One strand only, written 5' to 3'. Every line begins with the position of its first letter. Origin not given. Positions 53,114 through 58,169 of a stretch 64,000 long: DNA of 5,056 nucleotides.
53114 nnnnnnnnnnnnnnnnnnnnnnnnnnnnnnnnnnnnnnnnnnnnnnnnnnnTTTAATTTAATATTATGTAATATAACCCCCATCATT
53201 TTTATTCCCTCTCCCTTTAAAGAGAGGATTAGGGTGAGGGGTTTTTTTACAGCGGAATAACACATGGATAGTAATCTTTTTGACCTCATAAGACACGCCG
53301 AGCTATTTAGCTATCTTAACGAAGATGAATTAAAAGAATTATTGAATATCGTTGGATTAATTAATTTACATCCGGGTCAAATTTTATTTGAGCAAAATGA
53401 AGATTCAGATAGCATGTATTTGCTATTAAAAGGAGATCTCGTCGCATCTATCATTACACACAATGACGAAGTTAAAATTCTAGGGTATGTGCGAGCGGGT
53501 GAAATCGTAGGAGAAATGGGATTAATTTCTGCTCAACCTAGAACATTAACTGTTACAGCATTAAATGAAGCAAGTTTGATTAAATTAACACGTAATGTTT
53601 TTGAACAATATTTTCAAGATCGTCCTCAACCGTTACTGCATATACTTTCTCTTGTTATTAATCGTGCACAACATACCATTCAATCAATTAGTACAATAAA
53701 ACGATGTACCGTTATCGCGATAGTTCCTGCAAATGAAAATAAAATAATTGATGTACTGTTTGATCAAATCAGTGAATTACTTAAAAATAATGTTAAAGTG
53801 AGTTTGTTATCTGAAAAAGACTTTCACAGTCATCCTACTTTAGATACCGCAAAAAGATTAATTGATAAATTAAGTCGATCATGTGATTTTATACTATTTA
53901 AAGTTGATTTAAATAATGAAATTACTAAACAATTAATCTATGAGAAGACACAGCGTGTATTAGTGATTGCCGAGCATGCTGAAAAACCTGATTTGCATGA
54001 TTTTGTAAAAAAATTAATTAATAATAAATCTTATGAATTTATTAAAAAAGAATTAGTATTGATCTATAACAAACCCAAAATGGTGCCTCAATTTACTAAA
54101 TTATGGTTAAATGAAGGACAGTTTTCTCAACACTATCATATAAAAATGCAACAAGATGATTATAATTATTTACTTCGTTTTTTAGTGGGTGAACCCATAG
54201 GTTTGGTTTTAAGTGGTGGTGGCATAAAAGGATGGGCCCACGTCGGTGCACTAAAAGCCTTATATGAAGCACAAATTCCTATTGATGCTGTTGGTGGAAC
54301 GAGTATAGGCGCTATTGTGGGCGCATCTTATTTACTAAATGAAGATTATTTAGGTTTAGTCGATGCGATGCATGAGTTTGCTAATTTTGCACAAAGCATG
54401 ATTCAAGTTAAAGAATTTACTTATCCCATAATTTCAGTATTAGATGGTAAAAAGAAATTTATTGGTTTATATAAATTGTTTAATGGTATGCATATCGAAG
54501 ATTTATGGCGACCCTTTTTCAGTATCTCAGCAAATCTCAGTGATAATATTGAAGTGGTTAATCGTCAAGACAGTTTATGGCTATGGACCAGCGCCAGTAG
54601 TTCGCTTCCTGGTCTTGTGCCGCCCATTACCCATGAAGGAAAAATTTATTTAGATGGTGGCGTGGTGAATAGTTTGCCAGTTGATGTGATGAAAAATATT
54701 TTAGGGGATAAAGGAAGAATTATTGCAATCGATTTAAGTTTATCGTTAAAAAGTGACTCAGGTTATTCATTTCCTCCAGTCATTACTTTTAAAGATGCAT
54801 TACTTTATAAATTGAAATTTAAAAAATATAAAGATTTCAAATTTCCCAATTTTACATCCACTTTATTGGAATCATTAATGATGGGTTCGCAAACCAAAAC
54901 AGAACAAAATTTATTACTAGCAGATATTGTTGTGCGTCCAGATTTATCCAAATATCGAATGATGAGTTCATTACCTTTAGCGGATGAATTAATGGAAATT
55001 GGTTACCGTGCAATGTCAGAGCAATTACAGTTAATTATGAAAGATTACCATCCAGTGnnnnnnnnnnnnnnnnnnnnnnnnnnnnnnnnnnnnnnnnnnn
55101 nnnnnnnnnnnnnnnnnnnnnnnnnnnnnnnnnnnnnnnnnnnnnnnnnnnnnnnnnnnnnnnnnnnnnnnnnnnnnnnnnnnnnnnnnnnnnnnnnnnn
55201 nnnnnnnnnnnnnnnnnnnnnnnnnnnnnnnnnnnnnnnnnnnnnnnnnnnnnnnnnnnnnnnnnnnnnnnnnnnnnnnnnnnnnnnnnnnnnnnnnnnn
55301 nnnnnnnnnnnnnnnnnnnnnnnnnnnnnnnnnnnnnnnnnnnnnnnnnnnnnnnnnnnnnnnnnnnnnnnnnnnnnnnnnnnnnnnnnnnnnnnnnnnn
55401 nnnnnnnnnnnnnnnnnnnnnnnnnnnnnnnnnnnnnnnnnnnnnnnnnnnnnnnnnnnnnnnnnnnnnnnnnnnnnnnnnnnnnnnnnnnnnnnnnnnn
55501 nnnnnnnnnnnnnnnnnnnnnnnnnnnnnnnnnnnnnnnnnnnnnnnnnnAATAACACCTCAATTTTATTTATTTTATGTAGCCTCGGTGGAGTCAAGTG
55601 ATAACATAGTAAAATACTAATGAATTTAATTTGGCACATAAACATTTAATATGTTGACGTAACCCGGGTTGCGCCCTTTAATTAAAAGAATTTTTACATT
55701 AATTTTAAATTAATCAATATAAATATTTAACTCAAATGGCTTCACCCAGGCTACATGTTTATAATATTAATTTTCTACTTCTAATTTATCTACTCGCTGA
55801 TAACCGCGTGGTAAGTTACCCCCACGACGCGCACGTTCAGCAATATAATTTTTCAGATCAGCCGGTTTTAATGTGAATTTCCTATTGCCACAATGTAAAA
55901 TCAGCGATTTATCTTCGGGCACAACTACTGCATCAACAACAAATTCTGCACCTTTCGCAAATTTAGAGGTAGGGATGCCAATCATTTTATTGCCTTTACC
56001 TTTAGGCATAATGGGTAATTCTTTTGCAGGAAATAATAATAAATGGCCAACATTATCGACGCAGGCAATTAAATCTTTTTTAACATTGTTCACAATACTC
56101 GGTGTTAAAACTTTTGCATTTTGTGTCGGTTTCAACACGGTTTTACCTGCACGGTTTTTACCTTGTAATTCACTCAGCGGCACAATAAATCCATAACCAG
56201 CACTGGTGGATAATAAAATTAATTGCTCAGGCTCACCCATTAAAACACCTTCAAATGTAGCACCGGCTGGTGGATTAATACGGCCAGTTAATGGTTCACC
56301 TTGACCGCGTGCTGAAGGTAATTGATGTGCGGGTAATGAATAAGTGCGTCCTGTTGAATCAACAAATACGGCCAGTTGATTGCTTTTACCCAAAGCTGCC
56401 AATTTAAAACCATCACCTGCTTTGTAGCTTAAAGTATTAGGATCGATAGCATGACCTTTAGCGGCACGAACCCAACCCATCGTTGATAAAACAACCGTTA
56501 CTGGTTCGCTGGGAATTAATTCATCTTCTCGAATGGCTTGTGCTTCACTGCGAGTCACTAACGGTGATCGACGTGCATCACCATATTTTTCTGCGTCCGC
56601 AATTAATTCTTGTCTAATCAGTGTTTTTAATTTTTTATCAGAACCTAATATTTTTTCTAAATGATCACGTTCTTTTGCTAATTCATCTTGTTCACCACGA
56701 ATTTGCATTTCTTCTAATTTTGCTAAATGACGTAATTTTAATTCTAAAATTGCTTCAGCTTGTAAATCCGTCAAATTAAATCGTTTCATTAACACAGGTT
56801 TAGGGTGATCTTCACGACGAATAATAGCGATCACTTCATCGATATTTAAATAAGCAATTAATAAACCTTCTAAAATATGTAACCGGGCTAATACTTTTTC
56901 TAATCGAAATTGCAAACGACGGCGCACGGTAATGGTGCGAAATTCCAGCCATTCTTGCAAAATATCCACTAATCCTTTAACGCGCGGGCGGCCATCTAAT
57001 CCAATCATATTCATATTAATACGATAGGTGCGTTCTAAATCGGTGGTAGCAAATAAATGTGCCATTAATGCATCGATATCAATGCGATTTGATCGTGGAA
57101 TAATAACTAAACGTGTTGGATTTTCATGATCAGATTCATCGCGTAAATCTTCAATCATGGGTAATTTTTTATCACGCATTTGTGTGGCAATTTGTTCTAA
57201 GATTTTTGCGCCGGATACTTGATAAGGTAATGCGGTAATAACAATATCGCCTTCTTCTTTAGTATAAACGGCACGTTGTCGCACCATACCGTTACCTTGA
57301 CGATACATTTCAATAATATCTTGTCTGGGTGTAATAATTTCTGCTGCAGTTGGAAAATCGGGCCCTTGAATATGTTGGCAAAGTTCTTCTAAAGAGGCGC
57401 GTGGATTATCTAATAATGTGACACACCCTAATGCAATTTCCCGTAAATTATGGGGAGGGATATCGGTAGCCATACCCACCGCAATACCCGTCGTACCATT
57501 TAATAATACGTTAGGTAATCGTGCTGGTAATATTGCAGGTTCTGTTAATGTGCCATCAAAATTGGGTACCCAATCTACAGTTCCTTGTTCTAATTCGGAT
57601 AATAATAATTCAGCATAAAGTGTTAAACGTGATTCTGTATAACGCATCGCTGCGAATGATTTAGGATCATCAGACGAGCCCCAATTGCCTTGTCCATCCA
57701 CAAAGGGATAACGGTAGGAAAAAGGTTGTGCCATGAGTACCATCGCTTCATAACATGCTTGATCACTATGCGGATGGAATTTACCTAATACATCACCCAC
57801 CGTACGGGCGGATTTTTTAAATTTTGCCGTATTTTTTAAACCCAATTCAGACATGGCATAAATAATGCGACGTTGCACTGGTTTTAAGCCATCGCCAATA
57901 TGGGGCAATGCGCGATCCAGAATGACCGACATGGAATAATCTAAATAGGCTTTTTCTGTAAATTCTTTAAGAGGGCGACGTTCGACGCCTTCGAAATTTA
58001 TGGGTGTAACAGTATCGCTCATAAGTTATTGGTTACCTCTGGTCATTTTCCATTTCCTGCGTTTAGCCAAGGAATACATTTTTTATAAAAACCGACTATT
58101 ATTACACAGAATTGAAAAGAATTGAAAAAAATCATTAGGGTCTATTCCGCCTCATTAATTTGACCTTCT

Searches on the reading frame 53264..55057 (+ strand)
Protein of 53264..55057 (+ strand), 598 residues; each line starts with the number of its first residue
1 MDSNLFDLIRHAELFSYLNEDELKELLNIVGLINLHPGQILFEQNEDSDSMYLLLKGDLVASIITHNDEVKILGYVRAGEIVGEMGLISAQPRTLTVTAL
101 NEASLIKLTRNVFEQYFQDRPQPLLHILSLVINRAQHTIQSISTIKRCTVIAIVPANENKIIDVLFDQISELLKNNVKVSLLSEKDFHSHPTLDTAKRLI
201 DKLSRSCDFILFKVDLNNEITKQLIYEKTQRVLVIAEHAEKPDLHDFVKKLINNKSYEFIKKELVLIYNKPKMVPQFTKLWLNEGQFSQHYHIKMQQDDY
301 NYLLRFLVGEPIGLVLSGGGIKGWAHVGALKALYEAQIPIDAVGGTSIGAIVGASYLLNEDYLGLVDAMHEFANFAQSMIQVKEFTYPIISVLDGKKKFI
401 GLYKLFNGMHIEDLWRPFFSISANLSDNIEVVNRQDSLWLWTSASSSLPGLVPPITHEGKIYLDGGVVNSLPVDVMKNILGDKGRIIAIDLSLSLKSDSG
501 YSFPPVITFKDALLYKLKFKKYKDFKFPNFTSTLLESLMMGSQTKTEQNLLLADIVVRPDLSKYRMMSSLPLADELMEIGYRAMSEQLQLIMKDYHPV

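Call 61: search_protein_families(library=pfam, proteins=[window:53264-55057:+], max_evalue=0.001)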
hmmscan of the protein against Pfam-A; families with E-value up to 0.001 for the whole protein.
window:53264-55057:+ (598 aa): 3 families
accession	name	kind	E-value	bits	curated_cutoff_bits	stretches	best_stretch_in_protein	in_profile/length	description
PF01734.28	Patatin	-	9.8e-28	98.1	27.7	1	314-475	1-189/191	Patatin-like phospholipase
PF00027.35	cNMP_binding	-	2.6e-18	66.2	27.5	1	34-119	3-88/89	Cyclic nucleotide-binding domain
PF24179.1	NTE_Ploop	-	4.1e-09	37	27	1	201-298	64-161/223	Neuropathy Target Esterase family P-loop like domain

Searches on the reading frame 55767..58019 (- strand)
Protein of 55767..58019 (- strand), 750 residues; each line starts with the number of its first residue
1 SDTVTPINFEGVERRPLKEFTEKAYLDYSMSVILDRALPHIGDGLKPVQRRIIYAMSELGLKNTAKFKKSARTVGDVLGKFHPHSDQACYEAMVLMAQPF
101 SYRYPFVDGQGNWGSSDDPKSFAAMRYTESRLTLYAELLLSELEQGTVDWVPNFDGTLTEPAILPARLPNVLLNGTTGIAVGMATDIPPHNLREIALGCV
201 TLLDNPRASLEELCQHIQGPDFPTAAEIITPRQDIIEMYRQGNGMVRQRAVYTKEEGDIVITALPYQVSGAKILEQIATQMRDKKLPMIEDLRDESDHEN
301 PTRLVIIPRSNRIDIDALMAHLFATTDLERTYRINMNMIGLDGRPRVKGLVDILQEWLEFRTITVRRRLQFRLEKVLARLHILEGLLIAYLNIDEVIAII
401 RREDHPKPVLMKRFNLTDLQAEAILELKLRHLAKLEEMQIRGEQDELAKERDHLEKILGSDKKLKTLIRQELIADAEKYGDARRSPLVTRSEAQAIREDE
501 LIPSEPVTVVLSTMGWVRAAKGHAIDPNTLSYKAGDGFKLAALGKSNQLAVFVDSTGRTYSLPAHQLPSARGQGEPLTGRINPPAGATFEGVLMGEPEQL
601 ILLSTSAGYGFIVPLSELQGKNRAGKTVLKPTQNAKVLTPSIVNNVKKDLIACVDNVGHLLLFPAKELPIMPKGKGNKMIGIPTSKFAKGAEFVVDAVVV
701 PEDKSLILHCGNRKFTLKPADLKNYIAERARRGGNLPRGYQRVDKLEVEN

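Call 61: search_protein_families(library=pfam, proteins=[window:55767-58019:-], max_evalue=0.001)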
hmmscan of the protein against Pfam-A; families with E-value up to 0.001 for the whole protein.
window:55767-58019:- (750 aa): 2 families
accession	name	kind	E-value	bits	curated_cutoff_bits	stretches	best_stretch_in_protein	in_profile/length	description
PF00521.26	DNA_topoisoIV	-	5e-139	464.3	31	1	36-472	1-431/432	DNA gyrase/topoisomerase IV, subunit A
PF03989.18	DNA_gyraseA_C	-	2.2e-08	33.9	27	0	600-643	2-47/48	DNA gyrase C-terminal domain, beta-propeller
